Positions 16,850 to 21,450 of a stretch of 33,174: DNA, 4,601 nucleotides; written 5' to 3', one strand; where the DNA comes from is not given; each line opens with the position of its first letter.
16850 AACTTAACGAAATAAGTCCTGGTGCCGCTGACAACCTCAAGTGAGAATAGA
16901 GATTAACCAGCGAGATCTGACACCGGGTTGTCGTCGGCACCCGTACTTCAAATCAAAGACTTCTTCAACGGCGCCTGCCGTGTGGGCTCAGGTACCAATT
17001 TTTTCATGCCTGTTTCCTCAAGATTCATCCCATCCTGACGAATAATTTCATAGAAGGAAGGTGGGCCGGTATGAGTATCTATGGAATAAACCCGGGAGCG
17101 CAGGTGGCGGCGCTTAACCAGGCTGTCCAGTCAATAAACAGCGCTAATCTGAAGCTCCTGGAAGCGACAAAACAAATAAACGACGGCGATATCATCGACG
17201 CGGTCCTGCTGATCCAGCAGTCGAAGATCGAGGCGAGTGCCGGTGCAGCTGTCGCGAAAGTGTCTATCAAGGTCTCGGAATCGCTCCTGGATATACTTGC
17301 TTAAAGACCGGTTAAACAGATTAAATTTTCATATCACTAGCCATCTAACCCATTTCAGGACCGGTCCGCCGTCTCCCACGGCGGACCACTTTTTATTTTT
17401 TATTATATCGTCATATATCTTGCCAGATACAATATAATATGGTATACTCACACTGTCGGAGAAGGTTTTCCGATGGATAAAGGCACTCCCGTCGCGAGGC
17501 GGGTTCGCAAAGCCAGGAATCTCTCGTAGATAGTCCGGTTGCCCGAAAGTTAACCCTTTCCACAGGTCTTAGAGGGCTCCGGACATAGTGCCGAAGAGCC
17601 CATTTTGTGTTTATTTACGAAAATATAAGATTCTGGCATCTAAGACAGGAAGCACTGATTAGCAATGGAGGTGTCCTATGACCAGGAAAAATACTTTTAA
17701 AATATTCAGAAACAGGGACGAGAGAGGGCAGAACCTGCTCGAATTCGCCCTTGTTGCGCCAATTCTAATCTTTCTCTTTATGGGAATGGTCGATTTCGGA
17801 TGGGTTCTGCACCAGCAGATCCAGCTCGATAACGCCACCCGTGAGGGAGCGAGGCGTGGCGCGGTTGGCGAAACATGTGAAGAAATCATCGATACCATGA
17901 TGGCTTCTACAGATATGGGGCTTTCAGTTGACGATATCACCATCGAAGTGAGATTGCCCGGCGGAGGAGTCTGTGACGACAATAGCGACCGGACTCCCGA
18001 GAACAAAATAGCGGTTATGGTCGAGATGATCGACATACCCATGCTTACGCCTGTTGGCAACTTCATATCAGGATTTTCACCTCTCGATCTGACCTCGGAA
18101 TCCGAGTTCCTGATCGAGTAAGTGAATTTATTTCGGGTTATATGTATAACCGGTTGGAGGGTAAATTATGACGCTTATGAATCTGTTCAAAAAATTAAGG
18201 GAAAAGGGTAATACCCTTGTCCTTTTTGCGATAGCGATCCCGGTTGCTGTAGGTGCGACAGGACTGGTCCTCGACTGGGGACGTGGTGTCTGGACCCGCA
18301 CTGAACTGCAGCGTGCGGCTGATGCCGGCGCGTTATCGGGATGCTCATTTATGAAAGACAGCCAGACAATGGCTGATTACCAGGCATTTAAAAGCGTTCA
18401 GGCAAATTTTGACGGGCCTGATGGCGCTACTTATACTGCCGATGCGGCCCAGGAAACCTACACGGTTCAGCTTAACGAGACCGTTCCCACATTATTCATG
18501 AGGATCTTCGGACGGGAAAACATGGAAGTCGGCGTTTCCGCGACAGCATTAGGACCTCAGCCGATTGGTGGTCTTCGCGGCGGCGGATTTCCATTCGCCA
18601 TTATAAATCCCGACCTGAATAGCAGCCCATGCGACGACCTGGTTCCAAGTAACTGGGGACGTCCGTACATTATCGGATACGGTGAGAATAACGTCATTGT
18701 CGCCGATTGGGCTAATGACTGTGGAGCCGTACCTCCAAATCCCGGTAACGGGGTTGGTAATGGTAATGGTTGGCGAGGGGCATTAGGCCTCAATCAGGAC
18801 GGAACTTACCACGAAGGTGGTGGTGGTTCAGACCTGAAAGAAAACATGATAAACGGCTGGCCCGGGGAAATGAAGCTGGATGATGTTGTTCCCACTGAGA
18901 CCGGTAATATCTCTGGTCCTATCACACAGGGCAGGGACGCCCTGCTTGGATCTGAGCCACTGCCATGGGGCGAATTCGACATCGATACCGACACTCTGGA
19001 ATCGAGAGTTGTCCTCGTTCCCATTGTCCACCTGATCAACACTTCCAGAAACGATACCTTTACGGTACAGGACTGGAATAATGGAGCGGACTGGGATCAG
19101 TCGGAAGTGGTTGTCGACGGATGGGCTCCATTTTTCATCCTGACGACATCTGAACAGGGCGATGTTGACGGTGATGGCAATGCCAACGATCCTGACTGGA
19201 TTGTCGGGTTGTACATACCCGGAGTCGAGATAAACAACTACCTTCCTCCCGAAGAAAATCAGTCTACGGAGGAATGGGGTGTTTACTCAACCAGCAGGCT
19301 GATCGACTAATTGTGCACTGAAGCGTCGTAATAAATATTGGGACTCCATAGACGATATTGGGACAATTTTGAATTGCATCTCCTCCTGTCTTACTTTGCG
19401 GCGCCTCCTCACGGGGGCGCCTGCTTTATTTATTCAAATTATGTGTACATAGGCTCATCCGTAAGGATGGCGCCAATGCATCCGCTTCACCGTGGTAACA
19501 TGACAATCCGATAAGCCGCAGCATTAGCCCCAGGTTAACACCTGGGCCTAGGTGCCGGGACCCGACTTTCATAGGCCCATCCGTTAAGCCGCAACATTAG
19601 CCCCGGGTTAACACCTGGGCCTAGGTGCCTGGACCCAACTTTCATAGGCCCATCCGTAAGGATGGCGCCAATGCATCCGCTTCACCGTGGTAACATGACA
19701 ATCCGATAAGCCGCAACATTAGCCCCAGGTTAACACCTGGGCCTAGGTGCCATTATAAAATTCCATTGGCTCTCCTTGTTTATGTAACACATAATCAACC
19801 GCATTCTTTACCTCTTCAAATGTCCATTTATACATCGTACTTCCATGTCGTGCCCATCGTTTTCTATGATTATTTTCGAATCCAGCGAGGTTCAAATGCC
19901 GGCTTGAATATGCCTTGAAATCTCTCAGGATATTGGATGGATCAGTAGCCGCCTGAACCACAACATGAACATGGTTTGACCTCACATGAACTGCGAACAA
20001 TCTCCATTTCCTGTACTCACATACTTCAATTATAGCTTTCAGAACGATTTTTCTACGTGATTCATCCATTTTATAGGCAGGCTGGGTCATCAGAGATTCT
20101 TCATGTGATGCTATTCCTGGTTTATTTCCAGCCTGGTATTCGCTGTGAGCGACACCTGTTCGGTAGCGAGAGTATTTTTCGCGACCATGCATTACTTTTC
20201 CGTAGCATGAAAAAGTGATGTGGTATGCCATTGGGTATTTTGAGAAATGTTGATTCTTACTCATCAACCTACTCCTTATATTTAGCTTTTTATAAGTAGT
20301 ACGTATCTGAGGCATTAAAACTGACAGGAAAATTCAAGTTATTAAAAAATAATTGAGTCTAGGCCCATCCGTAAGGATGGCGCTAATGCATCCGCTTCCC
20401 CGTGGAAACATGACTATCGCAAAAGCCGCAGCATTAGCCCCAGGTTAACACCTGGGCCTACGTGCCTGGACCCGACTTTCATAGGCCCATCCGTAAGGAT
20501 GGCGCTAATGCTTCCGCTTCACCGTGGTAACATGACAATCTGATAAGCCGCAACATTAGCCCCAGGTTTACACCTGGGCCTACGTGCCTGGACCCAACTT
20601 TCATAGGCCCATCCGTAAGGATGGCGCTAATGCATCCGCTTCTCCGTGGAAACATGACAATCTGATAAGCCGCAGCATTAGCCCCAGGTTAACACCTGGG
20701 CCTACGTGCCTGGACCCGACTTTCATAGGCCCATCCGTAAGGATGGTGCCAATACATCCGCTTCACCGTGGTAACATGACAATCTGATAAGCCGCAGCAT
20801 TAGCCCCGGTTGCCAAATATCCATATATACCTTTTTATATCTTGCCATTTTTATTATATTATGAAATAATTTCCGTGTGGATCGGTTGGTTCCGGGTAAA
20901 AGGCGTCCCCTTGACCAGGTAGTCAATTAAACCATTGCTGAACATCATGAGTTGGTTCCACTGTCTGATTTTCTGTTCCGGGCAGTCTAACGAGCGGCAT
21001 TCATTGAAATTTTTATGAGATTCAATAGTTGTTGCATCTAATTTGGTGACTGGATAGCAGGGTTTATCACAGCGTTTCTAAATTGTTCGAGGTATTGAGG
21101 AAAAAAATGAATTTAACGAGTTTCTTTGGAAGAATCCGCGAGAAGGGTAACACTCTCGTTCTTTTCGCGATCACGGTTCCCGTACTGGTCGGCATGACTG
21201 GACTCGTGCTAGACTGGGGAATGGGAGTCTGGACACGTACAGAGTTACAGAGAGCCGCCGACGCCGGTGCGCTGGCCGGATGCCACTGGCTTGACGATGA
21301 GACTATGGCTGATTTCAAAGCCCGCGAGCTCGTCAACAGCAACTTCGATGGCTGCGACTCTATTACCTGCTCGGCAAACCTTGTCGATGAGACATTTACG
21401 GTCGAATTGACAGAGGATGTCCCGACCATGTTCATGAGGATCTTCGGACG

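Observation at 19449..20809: RAYT-like Y1 transposase gene inside a same-orientation tandem array of 122-bp multi-hairpin repeats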

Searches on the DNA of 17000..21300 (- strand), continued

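Call 62: search_rna_families(sources=[L031, L032, L043, L067, L082, L086, L087, L003, L015, L021, L062, L051], threshold=gathering)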
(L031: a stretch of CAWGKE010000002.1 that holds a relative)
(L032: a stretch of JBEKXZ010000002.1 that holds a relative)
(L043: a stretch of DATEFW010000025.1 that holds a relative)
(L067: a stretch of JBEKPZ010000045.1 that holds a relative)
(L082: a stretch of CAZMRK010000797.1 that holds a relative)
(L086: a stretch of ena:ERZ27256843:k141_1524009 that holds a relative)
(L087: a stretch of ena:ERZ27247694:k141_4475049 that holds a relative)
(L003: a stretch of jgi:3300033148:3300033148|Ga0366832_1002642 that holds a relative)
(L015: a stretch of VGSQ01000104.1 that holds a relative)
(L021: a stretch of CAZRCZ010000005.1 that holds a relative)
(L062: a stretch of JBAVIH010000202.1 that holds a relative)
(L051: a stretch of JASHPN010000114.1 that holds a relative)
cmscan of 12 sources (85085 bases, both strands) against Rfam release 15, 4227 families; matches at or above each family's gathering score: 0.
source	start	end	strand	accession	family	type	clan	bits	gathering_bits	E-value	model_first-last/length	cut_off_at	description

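Call 92: search_with_rna_model(model_id=R1, sources=[L092, L094, L001, L002, L004], filters=off, max_evalue=1)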
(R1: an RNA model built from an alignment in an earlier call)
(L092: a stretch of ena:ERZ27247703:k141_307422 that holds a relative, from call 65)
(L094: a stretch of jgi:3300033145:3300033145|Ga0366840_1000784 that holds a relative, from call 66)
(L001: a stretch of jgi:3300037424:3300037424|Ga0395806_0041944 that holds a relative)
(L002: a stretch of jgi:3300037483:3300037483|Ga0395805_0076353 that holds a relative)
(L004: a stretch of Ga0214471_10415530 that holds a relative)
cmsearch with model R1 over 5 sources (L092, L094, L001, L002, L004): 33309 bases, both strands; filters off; matches with E-value up to 1: 2.
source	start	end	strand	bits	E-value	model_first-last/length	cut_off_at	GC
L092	388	409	-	14.4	0.15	1-30/30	no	0.73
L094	3985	4008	-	11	0.93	1-30/30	no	0.62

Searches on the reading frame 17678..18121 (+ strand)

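Call 12: search_protein_families(library=pfam, proteins=[window:17678-18121:+], max_evalue=0.001)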
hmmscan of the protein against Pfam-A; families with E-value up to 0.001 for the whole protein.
window:17678-18121:+ (147 aa): 1 family
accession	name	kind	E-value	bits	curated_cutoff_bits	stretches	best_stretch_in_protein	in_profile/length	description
PF07811.17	TadE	-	2.6e-17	63.1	22.9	1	17-59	1-43/43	TadE-like protein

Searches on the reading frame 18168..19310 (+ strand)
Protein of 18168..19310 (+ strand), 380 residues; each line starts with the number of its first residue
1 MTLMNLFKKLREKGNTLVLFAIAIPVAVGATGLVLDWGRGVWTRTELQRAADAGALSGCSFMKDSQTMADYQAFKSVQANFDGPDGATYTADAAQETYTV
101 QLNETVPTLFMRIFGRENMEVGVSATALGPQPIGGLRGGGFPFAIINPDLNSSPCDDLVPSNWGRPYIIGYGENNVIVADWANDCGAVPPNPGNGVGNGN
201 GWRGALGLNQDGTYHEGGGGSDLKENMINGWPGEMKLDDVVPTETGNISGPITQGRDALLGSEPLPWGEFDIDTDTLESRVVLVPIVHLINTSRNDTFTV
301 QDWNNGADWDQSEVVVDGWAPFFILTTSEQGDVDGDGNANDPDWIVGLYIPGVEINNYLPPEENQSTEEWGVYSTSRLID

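Call 12: search_protein_families(library=pfam, proteins=[window:18168-19310:+], max_evalue=0.001)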
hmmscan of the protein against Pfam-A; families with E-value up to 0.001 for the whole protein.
window:18168-19310:+ (380 aa): 2 families
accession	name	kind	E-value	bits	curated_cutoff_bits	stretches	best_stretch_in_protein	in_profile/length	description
PF13400.11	Tad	-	6.8e-09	36.4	22.3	1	14-58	1-44/47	Putative Flp pilus-assembly TadE/G-like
PF07811.17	TadE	-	0.00065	20.2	22.9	0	20-55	7-42/43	TadE-like protein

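Call 64: find_homologous_proteins(query=window:18168-19310:+, max_evalue=1e-30)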
Query window:18168-19310:+ (380 aa): 45 proteins with E <= 1e-30 among 8000 candidates.
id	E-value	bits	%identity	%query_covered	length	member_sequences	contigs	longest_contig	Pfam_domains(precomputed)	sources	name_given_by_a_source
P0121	8.1e-258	873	100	99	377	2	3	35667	PF13400.12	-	-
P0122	2.3e-152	526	63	99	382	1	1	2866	PF13400.12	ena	-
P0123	1.4e-135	471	58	100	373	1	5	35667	PF07811.18,PF13400.12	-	-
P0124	5.6e-134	465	56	100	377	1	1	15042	PF13400.12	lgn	-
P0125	4.7e-128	446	55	97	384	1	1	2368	PF13400.12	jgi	jgi:hypothetical protein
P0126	3.9e-126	439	55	97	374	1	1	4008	PF13400.12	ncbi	ncbi:MAG: Tad domain-containing protein [bacterium]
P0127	4.5e-126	439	54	99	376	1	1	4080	PF13400.12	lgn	-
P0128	2.1e-125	437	55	97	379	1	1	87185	PF07811.18,PF13400.12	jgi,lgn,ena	-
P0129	1.1e-124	435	55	98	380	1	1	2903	PF07811.18,PF13400.12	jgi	jgi:hypothetical protein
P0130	1.6e-123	431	53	100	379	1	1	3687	PF07811.18,PF13400.12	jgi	jgi:hypothetical protein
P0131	3.8e-123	430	55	97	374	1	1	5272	PF13400.12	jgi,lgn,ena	-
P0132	1.6e-122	428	52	100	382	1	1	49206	PF07811.18,PF13400.12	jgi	-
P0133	3.8e-122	426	53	98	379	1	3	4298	PF07811.18,PF13400.12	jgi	jgi:hypothetical protein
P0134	3.4e-120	420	52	97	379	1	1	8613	PF07811.18,PF13400.12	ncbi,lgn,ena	-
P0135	1.7e-119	418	54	98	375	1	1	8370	PF13400.12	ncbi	-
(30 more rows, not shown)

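Call 65: find_encoding_contigs(protein=P0128, flank=5000, max_places=2)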
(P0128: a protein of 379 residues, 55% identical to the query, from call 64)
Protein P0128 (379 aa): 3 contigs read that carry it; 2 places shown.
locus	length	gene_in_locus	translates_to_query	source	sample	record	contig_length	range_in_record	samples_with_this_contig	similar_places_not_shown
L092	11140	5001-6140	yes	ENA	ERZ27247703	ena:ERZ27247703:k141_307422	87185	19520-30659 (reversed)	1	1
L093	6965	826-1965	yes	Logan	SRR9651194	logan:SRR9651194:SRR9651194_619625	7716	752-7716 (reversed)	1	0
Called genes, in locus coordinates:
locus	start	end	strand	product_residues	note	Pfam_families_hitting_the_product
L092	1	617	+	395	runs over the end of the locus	PF02670:DXP_reductoisom, PF08436:DXP_redisom_C, PF13288:DXPR_C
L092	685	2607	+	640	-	PF02163:Peptidase_M50, PF00595:PDZ (faint), PF13180:PDZ_2 (weak), PF17820:PDZ_6 (weak)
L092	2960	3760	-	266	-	PF03009:GDPD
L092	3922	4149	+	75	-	-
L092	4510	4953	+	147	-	PF07811:TadE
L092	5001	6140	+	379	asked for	PF07811:TadE (weak), PF13400:Tad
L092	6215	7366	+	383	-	PF13400:Tad, PF09977:Tad_C (weak)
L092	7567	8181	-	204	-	PF00633:HHH (weak), PF21176:RecR_HhH, PF02132:RecR_ZnF (faint), PF01751:Toprim, PF13662:Toprim_4, PF21175:RecR_C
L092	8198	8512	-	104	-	PF02575:YbaB_DNA_bd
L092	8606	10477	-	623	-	PF05496:RuvB_N (faint), PF06068:TIP49 (faint), PF13177:DNA_pol3_delta2, PF13401:AAA_22 (faint), PF00004:AAA, PF07728:AAA_5 (faint), PF22608:DNAX_ATPase_lid, PF12169:DNA_pol3_gamma3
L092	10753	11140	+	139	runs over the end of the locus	PF06103:DUF948 (weak)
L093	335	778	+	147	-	PF07811:TadE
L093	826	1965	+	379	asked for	PF07811:TadE (weak), PF13400:Tad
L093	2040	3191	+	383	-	PF13400:Tad, PF09977:Tad_C (weak)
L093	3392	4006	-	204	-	PF00633:HHH (weak), PF21176:RecR_HhH, PF02132:RecR_ZnF (faint), PF01751:Toprim, PF13662:Toprim_4, PF21175:RecR_C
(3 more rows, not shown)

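Call 66: find_encoding_contigs(protein=P0132, flank=5000, max_places=2)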
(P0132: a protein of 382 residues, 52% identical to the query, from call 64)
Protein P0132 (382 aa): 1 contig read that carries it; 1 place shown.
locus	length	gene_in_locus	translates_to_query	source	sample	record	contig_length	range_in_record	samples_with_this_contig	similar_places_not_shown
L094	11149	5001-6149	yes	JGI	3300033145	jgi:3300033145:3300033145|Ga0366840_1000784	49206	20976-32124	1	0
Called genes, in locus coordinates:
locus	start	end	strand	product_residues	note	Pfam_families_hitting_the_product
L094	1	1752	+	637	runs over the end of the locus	PF02163:Peptidase_M50, PF00595:PDZ (faint), PF13180:PDZ_2 (weak), PF14685:PDZ_Tricorn (faint), PF17820:PDZ_6 (weak)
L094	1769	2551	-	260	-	PF03009:GDPD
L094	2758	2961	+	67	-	-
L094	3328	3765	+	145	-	PF07811:TadE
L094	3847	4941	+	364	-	PF07811:TadE (faint), PF13400:Tad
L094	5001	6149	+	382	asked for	PF07811:TadE (weak), PF13400:Tad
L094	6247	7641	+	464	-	PF13400:Tad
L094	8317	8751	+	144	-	PF06094:GGACT, PF13772:AIG2_2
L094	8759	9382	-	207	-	PF00633:HHH (faint), PF21176:RecR_HhH, PF02132:RecR_ZnF (weak), PF01751:Toprim, PF13662:Toprim_4, PF21175:RecR_C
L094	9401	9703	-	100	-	PF02575:YbaB_DNA_bd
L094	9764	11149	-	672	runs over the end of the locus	PF05496:RuvB_N (faint), PF06068:TIP49 (faint), PF13177:DNA_pol3_delta2, PF13401:AAA_22 (faint), PF00004:AAA, PF07728:AAA_5 (faint), PF22608:DNAX_ATPase_lid, PF12169:DNA_pol3_gamma3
